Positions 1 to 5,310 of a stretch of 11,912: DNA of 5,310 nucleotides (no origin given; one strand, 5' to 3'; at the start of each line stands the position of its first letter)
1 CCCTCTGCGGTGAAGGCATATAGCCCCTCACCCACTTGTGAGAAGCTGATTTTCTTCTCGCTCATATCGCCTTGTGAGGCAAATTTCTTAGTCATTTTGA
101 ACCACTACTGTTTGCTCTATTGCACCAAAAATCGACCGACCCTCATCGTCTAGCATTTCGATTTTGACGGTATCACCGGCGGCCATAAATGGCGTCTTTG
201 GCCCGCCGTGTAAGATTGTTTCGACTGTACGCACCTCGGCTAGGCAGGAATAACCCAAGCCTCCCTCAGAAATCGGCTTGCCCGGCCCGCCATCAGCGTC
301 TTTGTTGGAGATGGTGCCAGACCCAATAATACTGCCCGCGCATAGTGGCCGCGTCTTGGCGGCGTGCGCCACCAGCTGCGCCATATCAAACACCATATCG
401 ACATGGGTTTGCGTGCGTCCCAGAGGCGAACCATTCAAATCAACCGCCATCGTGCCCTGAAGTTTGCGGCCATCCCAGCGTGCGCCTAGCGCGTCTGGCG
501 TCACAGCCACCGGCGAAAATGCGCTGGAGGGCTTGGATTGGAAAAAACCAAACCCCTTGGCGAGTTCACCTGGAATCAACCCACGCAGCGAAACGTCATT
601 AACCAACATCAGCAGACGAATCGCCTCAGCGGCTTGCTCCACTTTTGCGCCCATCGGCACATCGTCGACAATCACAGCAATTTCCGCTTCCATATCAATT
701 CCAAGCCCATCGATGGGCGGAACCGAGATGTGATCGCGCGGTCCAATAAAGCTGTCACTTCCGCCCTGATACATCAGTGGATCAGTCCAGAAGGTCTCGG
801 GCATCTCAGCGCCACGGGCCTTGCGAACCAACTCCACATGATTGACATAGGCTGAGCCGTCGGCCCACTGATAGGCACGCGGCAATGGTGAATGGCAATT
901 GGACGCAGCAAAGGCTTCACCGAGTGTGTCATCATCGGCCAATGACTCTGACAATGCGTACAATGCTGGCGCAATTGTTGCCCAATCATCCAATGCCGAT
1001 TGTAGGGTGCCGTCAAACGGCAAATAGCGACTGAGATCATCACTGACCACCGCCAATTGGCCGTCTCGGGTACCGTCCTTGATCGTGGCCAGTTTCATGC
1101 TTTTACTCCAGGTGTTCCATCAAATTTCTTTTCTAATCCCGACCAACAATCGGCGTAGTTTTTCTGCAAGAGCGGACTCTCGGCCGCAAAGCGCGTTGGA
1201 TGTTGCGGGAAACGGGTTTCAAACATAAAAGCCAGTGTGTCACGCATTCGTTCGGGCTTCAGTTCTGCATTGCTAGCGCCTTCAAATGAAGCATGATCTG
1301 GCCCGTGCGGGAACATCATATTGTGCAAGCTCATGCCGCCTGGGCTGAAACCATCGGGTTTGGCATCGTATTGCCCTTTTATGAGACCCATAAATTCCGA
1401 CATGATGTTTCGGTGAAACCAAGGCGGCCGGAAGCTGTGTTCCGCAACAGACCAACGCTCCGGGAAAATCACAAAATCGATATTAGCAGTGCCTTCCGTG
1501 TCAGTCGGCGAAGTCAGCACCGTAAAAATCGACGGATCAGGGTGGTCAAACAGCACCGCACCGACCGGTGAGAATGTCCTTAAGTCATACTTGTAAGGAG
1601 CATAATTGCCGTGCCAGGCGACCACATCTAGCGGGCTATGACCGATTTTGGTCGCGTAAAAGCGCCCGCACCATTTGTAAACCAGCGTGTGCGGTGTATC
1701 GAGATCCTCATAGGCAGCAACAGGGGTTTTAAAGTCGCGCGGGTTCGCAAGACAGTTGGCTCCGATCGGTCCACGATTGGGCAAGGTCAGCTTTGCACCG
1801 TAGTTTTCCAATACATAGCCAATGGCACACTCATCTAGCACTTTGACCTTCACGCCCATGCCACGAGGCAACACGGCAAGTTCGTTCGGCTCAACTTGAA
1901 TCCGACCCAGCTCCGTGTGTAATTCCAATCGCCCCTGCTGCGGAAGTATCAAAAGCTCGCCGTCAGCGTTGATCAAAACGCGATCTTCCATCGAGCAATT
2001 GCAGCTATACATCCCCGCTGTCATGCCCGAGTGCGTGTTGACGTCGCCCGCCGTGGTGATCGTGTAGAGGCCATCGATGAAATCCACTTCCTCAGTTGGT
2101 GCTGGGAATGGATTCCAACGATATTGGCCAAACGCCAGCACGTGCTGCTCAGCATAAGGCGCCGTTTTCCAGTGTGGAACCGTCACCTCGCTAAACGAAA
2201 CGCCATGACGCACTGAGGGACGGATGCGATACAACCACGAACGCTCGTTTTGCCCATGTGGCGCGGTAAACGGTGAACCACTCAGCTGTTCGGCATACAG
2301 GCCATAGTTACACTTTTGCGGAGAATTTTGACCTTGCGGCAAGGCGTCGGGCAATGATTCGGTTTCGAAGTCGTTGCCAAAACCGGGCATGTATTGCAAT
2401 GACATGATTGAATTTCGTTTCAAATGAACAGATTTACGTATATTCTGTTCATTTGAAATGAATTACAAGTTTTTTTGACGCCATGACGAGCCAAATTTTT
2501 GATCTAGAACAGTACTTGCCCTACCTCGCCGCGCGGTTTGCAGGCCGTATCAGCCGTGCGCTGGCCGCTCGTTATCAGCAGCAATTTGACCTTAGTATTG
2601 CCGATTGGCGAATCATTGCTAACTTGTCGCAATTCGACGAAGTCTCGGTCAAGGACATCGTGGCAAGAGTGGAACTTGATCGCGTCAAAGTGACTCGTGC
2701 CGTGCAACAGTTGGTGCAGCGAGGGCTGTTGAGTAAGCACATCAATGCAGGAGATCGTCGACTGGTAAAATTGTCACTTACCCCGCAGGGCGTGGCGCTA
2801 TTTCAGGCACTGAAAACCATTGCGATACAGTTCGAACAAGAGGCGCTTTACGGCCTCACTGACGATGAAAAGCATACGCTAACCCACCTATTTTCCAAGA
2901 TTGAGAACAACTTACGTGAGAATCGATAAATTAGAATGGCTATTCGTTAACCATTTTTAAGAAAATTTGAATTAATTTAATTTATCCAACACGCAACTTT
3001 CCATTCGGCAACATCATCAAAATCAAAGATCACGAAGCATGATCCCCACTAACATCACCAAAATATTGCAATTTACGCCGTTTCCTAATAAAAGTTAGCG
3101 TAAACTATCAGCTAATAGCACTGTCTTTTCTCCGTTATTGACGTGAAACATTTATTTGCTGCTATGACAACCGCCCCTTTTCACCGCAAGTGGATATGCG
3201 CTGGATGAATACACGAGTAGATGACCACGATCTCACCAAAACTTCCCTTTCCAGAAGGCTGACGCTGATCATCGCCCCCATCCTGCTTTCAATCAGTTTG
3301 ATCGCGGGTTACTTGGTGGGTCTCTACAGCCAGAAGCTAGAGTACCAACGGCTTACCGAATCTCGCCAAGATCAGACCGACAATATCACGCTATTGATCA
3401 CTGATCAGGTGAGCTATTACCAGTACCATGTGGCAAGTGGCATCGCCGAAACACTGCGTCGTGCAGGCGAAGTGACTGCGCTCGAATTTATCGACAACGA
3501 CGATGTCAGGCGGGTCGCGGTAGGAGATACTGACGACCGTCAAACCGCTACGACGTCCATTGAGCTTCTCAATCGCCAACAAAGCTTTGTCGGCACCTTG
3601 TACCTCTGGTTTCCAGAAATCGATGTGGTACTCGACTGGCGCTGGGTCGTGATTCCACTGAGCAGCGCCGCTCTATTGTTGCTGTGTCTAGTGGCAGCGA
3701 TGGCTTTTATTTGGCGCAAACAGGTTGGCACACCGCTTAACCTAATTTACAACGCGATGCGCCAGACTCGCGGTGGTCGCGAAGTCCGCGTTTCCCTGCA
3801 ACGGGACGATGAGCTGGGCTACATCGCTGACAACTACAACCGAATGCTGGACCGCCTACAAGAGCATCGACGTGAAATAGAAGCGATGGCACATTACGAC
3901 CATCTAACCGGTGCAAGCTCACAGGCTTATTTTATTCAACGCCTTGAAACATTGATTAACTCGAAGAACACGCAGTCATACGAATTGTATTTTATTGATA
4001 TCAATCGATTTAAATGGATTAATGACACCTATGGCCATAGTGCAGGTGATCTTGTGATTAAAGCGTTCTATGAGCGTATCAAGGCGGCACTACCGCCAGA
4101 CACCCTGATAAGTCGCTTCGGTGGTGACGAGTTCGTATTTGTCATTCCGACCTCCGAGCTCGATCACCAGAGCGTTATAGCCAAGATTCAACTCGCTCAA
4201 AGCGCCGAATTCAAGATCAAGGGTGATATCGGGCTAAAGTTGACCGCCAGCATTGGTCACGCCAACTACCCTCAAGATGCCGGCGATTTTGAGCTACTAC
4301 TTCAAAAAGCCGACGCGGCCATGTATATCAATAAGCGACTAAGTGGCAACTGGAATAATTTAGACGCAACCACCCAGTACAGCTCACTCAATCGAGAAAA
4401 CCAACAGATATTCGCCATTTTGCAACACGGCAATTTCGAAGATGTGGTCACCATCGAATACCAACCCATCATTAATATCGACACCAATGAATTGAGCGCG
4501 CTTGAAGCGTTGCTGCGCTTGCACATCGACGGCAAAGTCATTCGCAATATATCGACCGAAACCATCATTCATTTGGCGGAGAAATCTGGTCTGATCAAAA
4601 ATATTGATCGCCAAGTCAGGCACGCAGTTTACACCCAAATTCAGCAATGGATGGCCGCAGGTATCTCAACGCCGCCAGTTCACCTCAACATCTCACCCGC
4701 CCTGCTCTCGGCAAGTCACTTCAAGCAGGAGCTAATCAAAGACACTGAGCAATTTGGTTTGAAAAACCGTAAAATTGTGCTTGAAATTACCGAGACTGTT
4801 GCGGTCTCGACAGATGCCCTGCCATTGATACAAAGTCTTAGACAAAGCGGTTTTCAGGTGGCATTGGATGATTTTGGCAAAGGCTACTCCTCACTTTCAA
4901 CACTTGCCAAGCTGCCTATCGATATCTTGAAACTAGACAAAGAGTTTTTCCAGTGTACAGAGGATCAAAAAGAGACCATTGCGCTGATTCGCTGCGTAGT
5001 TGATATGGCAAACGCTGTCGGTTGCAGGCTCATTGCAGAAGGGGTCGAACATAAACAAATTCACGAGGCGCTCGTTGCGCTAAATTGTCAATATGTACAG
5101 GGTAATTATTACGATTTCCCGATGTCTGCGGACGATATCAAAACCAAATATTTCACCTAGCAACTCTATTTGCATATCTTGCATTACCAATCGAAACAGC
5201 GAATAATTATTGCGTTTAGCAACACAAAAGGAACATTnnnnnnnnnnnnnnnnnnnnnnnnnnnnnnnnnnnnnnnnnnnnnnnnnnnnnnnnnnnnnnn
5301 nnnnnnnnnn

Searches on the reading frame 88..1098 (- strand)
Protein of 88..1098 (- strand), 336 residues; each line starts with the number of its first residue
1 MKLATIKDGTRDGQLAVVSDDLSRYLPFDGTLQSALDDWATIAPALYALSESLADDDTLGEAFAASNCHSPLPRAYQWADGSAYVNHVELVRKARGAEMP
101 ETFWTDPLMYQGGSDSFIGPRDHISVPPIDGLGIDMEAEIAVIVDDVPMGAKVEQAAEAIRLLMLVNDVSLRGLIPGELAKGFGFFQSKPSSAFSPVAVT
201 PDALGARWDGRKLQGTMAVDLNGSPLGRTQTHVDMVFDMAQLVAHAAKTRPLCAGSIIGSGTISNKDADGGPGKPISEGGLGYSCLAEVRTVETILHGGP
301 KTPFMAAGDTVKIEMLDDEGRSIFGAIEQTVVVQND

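Call 6: search_protein_families(library=ncbifam, proteins=[window:88-1098:-], max_evalue=10)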
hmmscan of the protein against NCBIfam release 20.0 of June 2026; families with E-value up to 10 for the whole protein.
window:88-1098:- (336 aa): 6 families
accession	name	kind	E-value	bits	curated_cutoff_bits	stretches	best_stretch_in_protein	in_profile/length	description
NF053535.1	DhyDRhmHlse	equivalog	3.5e-09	36.4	500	1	103-262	91-243/284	2,4-didehydro-3-deoxy-L-rhamnonate hydrolase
TIGR01266.1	fum_ac_acetase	equivalog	2.4e-05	23.4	375.3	2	233-269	324-361/420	fumarylacetoacetase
NF007967.0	PRK10691.1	equivalog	0.0011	18.3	201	1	98-263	32-193/219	fumarylacetoacetate hydrolase family protein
TIGR02303.1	HpaG-C-term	equivalog_domain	0.0015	18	276.4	1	97-262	57-215/245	4-hydroxyphenylacetate degradation bifunctional isomerase/decarboxylase, C-terminal subunit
NF009399.0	PRK12764.1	equivalog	0.012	14.7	444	1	135-263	72-193/501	fumarylacetoacetate hydrolase family protein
TIGR02305.1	HpaG-N-term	equivalog_domain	0.067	12.7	228.65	1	116-171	42-96/205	4-hydroxyphenylacetate degradation bifunctional isomerase/decarboxylase, N-terminal subunit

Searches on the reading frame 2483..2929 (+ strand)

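Call 6: search_protein_families(library=ncbifam, proteins=[window:2483-2929:+], max_evalue=10)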
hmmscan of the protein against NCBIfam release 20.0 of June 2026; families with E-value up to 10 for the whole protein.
window:2483-2929:+ (148 aa): 25 families
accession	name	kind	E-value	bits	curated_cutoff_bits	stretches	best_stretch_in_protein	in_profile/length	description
NF045593.1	bilirub_TF_BilQ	equivalog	2e-15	56.7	125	1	48-142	39-133/135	bilirubin utilization transcriptional regulator BilQ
NF002926.0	PRK03573.1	equivalog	1.6e-13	50.8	120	1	21-145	13-138/144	transcriptional regulator SlyA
NF053777.1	Saro0803TransReg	equivalog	1.3e-09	37.9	200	1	48-141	46-139/140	Saro_0803 family transcriptional regulator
NF050133.1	TransRegFabT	equivalog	1.5e-09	38.2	200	1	33-145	23-135/138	fatty acid biosynthesis transcriptional regulator FabT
TIGR01889.1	Staph_reg_Sar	paralog_domain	3.1e-08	33.9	62.6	1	32-110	18-100/109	staphylococcal accessory regulator family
TIGR02337.1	HpaR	equivalog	3.4e-08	33.4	121.2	1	34-127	23-116/130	homoprotocatechuate degradation operon regulator HpaR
NF008565.1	PRK11512.1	equivalog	3.8e-08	33.4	240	1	27-140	28-142/144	multiple antibiotic resistance transcriptional regulator MarR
NF052638.1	TransRegOhrRVib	equivalog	5e-08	32.8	200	1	32-144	30-140/141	transcriptional regulator OhrR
TIGR04472.1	reg_rSAM_mob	hypoth_equivalog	3.3e-07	30.4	240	1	39-147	31-139/141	radical SAM mobile pair system MarR family transcriptional regulator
NF053606.1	Sta1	subfamily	5.2e-07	29.7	80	1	35-86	16-67/100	Sta1 family transcriptional regulator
NF052438.1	TransRegRv0880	equivalog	1e-05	25.4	220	1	22-136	18-131/143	Rv0880 family HTH-type transcriptional regulator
NF053814.1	teico_TcaR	equivalog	1.1e-05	25.6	170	1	29-145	28-146/151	MarR family transcriptional regulator TcaR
NF040939.2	trans_reg_lrs14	equivalog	2.8e-05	24.1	90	1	34-88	16-71/103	Lrs14 family HTH-type transcriptional regulator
NF038251.1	AdcR_fam_Zn_TF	equivalog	5.9e-05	23.3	175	1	52-142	48-141/143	zinc-dependent MarR family transcriptional regulator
NF041230.1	BagL_FevM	exception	8e-05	22.7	230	1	8-105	12-106/145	MarR family transcriptional regulator BagL/FevM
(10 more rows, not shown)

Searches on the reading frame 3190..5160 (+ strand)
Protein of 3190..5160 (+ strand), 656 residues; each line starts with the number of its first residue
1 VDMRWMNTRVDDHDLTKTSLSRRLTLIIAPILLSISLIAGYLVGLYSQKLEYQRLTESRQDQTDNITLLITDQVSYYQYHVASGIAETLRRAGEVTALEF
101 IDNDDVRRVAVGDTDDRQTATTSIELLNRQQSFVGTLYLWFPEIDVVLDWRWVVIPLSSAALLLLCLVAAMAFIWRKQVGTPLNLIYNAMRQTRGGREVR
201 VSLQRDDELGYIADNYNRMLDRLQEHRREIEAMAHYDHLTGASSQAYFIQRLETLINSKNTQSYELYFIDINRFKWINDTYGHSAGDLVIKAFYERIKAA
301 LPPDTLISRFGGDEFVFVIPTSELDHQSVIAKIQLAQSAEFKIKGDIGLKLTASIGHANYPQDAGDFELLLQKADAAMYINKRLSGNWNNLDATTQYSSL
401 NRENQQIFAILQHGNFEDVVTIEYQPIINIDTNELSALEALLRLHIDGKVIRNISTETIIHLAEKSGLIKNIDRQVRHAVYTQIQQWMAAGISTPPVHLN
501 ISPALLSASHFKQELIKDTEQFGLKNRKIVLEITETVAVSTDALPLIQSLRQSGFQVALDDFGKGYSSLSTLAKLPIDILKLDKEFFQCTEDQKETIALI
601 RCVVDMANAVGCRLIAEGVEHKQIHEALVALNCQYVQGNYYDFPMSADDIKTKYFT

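Call 6: search_protein_families(library=ncbifam, proteins=[window:3190-5160:+], max_evalue=10)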
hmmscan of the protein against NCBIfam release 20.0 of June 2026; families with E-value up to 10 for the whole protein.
window:3190-5160:+ (656 aa): 39 families (the best 25 are shown)
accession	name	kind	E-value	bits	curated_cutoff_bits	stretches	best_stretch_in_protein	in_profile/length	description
NF045675.1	PhdiestaseDibA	equivalog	8e-76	255.7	980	1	223-651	192-622/623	phosphodiesterase DibA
NF008467.0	PRK11359.1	equivalog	7.6e-74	249.1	857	1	224-651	366-789/800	oxygen-sensing cyclic-di-GMP phosphodiesterase DosP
NF007474.0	PRK10060.1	equivalog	3e-69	233.9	782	1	229-653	232-653/663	cyclic di-GMP phosphodiesterase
NF052458.1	PhdiestGepA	equivalog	2.9e-63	214.3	1200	1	210-652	401-839/840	phosphodiesterase GepA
NF053781.1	cdiGMPphdstlr2612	equivalog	6.6e-62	209.5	1600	1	228-651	834-1262/1268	Tlr1612 family c-di-GMP phosphodiesterase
NF007298.0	PRK09776.1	equivalog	2.1e-50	171.6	1135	1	228-640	678-1092/1111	diguanylate cyclase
NF008807.1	PRK11829.1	equivalog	3.5e-50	170.8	733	1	165-655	168-663/670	biofilm formation regulator HmsP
NF007423.1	PRK09966.1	equivalog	2e-41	142.2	325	1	129-382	125-390/390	diguanylate cyclase DgcN/YfiN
NF007839.0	PRK10551.1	equivalog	1.1e-34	119.9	461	1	401-652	262-508/518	cyclic di-GMP phosphodiesterase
TIGR00254.1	GGDEF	domain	2.5e-31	108.6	37.4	1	230-384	1-159/168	diguanylate cyclase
NF007135.0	PRK09581.1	equivalog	1.4e-30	106.6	474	1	219-383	277-446/457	PleD family two-component system response regulator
NF038266.1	diguan_SiaD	equivalog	1.1e-29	103.6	290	1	200-383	63-246/252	biofilm regulation diguanylate cyclase SiaD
NF045673.1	c-di-GMPRcptLapD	equivalog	9.2e-29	100.2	1020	1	172-643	167-643/647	cyclic di-GMP receptor LapD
NF007380.0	PRK09894.1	equivalog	1.5e-24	86.9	256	1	213-383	107-278/296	diguanylate cyclase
NF052596.1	RR_EAL_PvrR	equivalog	2.4e-24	85.7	580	1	383-648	123-383/398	response regulator cyclic di-GMP phosphodiesterase PvrR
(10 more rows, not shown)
